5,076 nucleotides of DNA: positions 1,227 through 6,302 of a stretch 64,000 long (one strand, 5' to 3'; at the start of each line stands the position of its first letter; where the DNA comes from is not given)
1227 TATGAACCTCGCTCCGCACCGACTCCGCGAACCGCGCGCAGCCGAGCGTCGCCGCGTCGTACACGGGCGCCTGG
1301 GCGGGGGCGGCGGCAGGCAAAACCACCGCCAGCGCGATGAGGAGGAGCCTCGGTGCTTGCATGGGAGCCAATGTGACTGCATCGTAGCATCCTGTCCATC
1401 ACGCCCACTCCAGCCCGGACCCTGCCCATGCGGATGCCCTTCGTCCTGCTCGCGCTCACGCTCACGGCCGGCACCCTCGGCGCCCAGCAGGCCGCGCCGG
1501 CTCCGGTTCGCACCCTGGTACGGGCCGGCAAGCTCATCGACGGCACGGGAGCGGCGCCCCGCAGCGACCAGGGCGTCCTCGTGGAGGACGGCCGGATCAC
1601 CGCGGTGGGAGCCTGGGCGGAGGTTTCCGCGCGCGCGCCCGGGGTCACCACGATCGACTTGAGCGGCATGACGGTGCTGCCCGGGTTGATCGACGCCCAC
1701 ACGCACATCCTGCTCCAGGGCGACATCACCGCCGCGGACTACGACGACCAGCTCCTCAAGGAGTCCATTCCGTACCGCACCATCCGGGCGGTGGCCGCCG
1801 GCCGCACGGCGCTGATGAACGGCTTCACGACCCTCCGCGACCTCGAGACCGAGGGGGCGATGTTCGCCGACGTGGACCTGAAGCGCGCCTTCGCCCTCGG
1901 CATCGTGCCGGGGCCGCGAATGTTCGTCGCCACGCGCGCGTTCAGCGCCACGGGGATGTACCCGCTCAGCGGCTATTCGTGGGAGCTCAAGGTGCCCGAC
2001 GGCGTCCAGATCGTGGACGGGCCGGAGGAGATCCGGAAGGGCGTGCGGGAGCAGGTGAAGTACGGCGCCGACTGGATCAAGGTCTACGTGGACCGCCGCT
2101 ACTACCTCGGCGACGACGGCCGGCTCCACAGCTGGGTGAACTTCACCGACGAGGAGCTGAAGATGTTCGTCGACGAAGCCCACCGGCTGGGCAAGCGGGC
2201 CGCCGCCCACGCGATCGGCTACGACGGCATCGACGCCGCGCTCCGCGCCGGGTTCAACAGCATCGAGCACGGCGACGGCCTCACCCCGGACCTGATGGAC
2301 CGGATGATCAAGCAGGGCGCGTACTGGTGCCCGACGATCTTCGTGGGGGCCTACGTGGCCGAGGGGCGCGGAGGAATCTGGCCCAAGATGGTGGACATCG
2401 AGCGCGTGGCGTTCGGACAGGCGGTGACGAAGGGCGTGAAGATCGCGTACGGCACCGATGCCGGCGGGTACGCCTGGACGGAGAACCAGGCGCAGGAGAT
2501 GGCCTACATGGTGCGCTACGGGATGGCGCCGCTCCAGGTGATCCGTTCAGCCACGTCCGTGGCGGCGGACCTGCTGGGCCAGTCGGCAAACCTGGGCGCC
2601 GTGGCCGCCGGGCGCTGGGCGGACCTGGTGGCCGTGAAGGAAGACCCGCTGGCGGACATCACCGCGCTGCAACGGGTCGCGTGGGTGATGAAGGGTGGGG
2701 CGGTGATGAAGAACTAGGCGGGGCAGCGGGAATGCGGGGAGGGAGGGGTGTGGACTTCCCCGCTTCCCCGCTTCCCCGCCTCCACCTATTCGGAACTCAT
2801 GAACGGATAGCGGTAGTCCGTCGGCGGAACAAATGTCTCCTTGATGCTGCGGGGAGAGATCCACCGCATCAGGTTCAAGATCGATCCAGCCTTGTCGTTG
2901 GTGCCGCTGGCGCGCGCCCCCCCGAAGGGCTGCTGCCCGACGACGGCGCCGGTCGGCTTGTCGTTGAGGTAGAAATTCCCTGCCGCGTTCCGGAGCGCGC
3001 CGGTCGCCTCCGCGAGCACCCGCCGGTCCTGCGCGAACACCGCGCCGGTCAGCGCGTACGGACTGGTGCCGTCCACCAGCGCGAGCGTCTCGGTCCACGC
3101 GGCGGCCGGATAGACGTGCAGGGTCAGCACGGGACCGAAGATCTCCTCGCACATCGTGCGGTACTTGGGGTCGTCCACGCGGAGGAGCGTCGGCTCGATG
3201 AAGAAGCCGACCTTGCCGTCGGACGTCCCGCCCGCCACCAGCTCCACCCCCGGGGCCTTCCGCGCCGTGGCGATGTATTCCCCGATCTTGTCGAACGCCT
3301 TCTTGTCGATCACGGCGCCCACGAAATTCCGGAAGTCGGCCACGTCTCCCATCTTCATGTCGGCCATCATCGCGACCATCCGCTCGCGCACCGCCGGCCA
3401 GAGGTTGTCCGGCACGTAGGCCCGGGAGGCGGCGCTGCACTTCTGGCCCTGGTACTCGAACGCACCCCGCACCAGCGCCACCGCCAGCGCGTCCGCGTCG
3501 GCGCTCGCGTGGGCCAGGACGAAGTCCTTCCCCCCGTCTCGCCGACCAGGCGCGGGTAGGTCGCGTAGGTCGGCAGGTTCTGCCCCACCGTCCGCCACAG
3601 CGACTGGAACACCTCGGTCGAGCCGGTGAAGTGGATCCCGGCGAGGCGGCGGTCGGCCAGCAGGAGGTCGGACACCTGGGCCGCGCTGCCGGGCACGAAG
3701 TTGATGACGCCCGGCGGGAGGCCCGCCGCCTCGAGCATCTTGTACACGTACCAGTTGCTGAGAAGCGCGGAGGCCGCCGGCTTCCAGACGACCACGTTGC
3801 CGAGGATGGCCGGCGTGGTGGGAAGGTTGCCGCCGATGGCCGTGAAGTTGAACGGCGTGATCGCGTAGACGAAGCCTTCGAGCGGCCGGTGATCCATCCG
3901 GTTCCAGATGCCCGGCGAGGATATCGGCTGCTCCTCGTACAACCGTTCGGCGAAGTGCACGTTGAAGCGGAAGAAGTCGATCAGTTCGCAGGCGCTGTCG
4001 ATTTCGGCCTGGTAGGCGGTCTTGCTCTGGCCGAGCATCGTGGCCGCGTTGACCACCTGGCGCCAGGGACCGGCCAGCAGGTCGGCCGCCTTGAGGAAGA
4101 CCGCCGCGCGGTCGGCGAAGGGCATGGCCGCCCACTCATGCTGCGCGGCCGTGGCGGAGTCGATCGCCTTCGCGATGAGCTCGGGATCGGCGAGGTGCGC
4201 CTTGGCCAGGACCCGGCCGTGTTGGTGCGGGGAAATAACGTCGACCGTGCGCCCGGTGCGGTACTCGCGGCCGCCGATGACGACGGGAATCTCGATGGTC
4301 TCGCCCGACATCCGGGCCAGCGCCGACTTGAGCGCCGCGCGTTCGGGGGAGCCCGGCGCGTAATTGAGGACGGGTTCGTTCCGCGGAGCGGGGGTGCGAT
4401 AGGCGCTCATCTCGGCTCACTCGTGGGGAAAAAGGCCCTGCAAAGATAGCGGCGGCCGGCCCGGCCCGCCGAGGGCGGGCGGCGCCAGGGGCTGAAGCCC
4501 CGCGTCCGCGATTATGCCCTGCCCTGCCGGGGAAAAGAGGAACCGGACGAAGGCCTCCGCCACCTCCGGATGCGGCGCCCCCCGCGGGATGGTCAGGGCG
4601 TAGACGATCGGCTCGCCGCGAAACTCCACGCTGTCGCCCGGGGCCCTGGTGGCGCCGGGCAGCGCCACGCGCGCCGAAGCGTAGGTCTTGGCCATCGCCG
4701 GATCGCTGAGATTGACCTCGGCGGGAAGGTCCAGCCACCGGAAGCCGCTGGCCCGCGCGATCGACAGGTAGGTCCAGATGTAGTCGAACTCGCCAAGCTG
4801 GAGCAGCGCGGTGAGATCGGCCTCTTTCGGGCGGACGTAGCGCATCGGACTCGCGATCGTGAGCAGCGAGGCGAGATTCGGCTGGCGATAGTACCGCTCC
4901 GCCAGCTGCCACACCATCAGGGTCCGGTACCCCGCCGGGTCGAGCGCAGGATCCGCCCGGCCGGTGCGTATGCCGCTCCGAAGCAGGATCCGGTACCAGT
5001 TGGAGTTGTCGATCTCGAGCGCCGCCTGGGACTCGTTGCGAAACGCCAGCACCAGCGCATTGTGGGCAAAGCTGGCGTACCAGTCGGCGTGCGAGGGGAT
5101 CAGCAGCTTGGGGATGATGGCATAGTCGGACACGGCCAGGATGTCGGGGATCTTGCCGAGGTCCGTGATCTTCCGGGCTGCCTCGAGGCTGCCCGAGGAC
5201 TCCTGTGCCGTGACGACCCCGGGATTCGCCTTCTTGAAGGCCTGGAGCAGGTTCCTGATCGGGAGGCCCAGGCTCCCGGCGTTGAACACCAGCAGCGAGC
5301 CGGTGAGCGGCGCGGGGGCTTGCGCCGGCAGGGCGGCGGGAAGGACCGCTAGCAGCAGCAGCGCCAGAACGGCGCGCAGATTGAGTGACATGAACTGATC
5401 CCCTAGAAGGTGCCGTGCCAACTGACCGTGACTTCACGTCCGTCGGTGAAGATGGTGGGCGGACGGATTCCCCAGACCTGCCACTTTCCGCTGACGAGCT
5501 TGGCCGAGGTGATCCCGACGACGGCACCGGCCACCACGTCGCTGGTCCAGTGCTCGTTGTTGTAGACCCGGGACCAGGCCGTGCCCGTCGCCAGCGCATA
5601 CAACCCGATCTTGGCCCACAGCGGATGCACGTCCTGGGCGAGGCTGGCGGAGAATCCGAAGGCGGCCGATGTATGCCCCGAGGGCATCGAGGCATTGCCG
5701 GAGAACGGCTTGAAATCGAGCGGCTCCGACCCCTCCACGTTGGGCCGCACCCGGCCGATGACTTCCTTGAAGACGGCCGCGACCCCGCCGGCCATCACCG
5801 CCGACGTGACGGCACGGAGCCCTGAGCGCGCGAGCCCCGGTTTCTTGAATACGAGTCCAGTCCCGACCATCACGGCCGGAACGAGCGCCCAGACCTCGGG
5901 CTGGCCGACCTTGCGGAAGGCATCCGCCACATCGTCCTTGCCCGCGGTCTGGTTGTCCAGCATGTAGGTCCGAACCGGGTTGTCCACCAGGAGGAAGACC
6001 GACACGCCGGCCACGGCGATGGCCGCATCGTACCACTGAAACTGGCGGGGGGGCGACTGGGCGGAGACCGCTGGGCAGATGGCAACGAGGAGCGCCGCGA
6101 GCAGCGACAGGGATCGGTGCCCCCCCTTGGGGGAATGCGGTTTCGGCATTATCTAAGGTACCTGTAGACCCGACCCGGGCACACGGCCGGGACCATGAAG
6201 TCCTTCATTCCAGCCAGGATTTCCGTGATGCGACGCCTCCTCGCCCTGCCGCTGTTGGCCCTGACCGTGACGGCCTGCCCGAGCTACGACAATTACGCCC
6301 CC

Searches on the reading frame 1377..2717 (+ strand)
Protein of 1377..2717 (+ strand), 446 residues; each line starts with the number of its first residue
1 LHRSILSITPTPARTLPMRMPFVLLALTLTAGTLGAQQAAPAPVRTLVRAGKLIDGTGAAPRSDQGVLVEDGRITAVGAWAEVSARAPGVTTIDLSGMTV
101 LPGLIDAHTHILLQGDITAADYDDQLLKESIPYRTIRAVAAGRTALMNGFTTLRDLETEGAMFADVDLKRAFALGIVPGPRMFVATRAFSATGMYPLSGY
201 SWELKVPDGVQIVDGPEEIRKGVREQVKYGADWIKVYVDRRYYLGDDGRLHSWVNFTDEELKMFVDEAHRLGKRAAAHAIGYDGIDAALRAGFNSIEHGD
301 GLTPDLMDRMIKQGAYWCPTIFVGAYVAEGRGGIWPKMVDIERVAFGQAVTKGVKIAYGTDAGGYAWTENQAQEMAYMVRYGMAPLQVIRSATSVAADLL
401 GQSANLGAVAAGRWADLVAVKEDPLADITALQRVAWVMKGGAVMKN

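Call 86: search_protein_families(library=pfam, proteins=[window:1377-2717:+], max_evalue=0.001)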
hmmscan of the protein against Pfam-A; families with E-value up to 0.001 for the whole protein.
window:1377-2717:+ (446 aa): 3 families
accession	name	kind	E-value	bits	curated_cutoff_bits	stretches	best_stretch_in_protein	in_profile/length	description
PF01979.26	Amidohydro_1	-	7.3e-40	137.7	25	1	99-442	1-343/345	Amidohydrolase family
PF07969.17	Amidohydro_3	-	1.2e-20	74.9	29.7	2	210-426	208-450/472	Amidohydrolase family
PF22039.1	HUTI_composite_bact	-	3e-07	30.4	25.5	1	66-89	2-25/26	Imidazolonepropionase-like composite domain, bacteria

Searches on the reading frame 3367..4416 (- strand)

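Call 86: search_protein_families(library=pfam, proteins=[window:3367-4416:-], max_evalue=0.001)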
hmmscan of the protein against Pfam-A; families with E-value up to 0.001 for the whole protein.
window:3367-4416:- (349 aa): 1 family
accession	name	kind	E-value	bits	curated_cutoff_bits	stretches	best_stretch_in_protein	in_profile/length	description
PF00171.27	Aldedh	-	9.7e-47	160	23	1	55-296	6-238/461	Aldehyde dehydrogenase family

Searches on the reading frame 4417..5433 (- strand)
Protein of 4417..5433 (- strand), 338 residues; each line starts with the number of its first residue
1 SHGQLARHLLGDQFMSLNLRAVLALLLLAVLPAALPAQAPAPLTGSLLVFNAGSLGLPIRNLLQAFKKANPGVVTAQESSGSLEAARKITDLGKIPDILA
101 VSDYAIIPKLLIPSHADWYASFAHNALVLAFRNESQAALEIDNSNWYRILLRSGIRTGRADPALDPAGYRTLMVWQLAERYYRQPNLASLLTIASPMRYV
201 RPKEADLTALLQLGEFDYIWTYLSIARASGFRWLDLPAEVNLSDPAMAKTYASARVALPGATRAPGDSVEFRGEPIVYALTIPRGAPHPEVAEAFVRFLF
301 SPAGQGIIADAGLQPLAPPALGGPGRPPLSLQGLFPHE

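Call 86: search_protein_families(library=pfam, proteins=[window:4417-5433:-], max_evalue=0.001)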
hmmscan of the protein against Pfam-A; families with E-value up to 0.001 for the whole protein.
window:4417-5433:- (338 aa): 2 families
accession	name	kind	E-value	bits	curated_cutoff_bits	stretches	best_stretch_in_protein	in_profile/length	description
PF13531.11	SBP_bac_11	-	7e-32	111.5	25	1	47-313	1-226/227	Bacterial extracellular solute-binding protein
PF01547.30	SBP_bac_1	-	3.2e-12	47.5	26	1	59-305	10-306/307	Bacterial extracellular solute-binding protein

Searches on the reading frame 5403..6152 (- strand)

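Call 86: search_protein_families(library=pfam, proteins=[window:5403-6152:-], max_evalue=0.001)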
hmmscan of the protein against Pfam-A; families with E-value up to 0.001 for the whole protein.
window:5403-6152:- (249 aa): 2 families
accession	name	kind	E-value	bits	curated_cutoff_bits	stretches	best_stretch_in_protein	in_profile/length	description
PF01569.27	PAP2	-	2.5e-19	69.8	27.2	1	112-221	3-122/130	PAP2 superfamily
PF14378.12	PAP2_3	-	8.2e-06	26.2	27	1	151-218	122-189/190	PAP2 superfamily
